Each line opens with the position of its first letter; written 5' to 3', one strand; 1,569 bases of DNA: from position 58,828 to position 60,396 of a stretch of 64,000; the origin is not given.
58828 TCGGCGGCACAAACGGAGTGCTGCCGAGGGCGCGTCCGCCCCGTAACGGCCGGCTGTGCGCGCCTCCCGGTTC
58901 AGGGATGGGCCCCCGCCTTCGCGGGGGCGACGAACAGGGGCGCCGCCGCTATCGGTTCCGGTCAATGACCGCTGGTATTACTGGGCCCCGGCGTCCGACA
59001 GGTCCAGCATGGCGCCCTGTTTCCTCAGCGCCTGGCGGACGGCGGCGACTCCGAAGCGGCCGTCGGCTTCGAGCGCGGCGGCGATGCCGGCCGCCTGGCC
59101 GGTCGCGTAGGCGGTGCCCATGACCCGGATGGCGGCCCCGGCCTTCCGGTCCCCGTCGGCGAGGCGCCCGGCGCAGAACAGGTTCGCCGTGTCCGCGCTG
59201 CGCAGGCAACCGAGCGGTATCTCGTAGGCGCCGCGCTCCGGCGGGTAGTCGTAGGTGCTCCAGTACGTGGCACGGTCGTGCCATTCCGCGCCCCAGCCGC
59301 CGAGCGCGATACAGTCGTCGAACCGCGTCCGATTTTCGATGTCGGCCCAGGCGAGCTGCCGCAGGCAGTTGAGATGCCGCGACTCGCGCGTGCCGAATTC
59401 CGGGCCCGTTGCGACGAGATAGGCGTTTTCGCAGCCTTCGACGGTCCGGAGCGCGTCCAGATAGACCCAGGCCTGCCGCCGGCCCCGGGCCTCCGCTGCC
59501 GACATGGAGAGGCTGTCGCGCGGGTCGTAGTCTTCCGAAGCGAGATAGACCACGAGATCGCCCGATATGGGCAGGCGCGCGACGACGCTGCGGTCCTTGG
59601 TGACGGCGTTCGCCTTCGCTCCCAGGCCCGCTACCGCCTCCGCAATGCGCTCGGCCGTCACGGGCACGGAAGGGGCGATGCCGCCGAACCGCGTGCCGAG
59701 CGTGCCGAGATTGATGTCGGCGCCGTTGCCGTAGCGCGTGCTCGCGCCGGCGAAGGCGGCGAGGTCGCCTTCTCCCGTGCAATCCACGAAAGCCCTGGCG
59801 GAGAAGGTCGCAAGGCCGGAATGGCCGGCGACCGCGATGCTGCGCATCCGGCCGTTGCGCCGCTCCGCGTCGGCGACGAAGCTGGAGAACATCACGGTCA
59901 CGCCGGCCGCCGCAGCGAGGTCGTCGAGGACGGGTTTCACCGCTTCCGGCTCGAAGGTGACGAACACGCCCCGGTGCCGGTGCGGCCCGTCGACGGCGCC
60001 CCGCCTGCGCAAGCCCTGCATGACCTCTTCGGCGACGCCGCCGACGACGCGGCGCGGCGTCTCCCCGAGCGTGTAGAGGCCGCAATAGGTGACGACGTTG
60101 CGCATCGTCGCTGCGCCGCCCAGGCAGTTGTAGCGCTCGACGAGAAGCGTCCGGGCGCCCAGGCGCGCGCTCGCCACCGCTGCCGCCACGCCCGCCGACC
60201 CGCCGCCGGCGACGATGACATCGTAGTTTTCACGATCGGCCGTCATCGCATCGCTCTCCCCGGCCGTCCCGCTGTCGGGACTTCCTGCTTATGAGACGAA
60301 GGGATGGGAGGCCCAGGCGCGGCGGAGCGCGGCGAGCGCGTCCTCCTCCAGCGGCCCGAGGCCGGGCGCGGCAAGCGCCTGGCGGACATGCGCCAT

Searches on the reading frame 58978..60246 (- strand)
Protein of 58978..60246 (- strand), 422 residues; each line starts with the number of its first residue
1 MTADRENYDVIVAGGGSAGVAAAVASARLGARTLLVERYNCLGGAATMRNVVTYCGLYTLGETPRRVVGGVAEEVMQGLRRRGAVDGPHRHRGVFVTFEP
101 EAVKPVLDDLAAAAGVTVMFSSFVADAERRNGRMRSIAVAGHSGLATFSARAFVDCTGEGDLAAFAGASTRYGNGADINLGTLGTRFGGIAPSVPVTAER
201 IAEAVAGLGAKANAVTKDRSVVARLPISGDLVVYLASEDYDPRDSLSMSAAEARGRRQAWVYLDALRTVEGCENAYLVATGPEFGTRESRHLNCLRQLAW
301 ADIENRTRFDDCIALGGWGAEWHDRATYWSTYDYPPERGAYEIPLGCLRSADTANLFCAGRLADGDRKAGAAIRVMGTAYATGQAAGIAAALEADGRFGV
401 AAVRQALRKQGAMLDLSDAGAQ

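Call 13: search_protein_families(library=ncbifam, proteins=[window:58978-60246:-])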
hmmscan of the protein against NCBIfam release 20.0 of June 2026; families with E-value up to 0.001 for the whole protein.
window:58978-60246:- (422 aa): 34 families (the best 25 are shown)
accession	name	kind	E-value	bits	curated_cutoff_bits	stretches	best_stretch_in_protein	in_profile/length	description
NF005511.0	PRK07121.1-4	equivalog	8.1e-08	31.1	466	1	4-56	17-68/553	FAD-binding protein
NF009478.0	PRK12844.1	equivalog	2.2e-07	29.6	789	1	6-50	7-51/559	3-ketosteroid-delta-1-dehydrogenase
NF009477.0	PRK12843.1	equivalog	2.8e-07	29.4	758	1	4-48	13-57/578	FAD-dependent oxidoreductase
NF005512.0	PRK07121.1-5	subfamily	2.8e-07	29.4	812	1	6-56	20-70/489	FAD-binding protein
NF004789.0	PRK06134.1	subfamily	3.8e-07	29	747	1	5-52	10-57/581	FAD-dependent oxidoreductase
TIGR02032.1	GG-red-SF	subfamily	5.2e-07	29.7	158.8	1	8-159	1-147/297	geranylgeranyl reductase family protein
NF003585.0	PRK05249.1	equivalog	5.7e-07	28.5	465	1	5-48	4-47/464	Si-specific NAD(P)(+) transhydrogenase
NF005510.0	PRK07121.1-3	subfamily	1.3e-06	27.5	481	1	7-56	22-71/492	FAD-binding protein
NF009476.0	PRK12839.1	equivalog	1.7e-06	26.5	940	1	4-48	5-49/572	FAD-dependent oxidoreductase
NF053717.1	VnlPnlRedVprA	equivalog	2.5e-06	26.6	600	1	4-47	3-46/481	vinyl phenol reductase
NF005513.0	PRK07121.1-6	equivalog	3.5e-06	25.8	608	1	6-73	5-67/533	FAD-binding protein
NF004776.0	PRK06116.1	equivalog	6.4e-06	25.4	480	1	6-47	3-43/450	glutathione-disulfide reductase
TIGR03143.1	AhpF_homolog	hypoth_equivalog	6.5e-06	25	687.65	1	6-58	3-55/555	putative alkyl hydroperoxide reductase F subunit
TIGR01350.1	lipoamide_DH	equivalog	6.6e-06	25.1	408.8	1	7-45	1-38/461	dihydrolipoyl dehydrogenase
TIGR03997.1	mycofact_OYE_2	equivalog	7.9e-06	24.5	793.15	1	7-56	379-428/645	mycofactocin system FadH/OYE family oxidoreductase 2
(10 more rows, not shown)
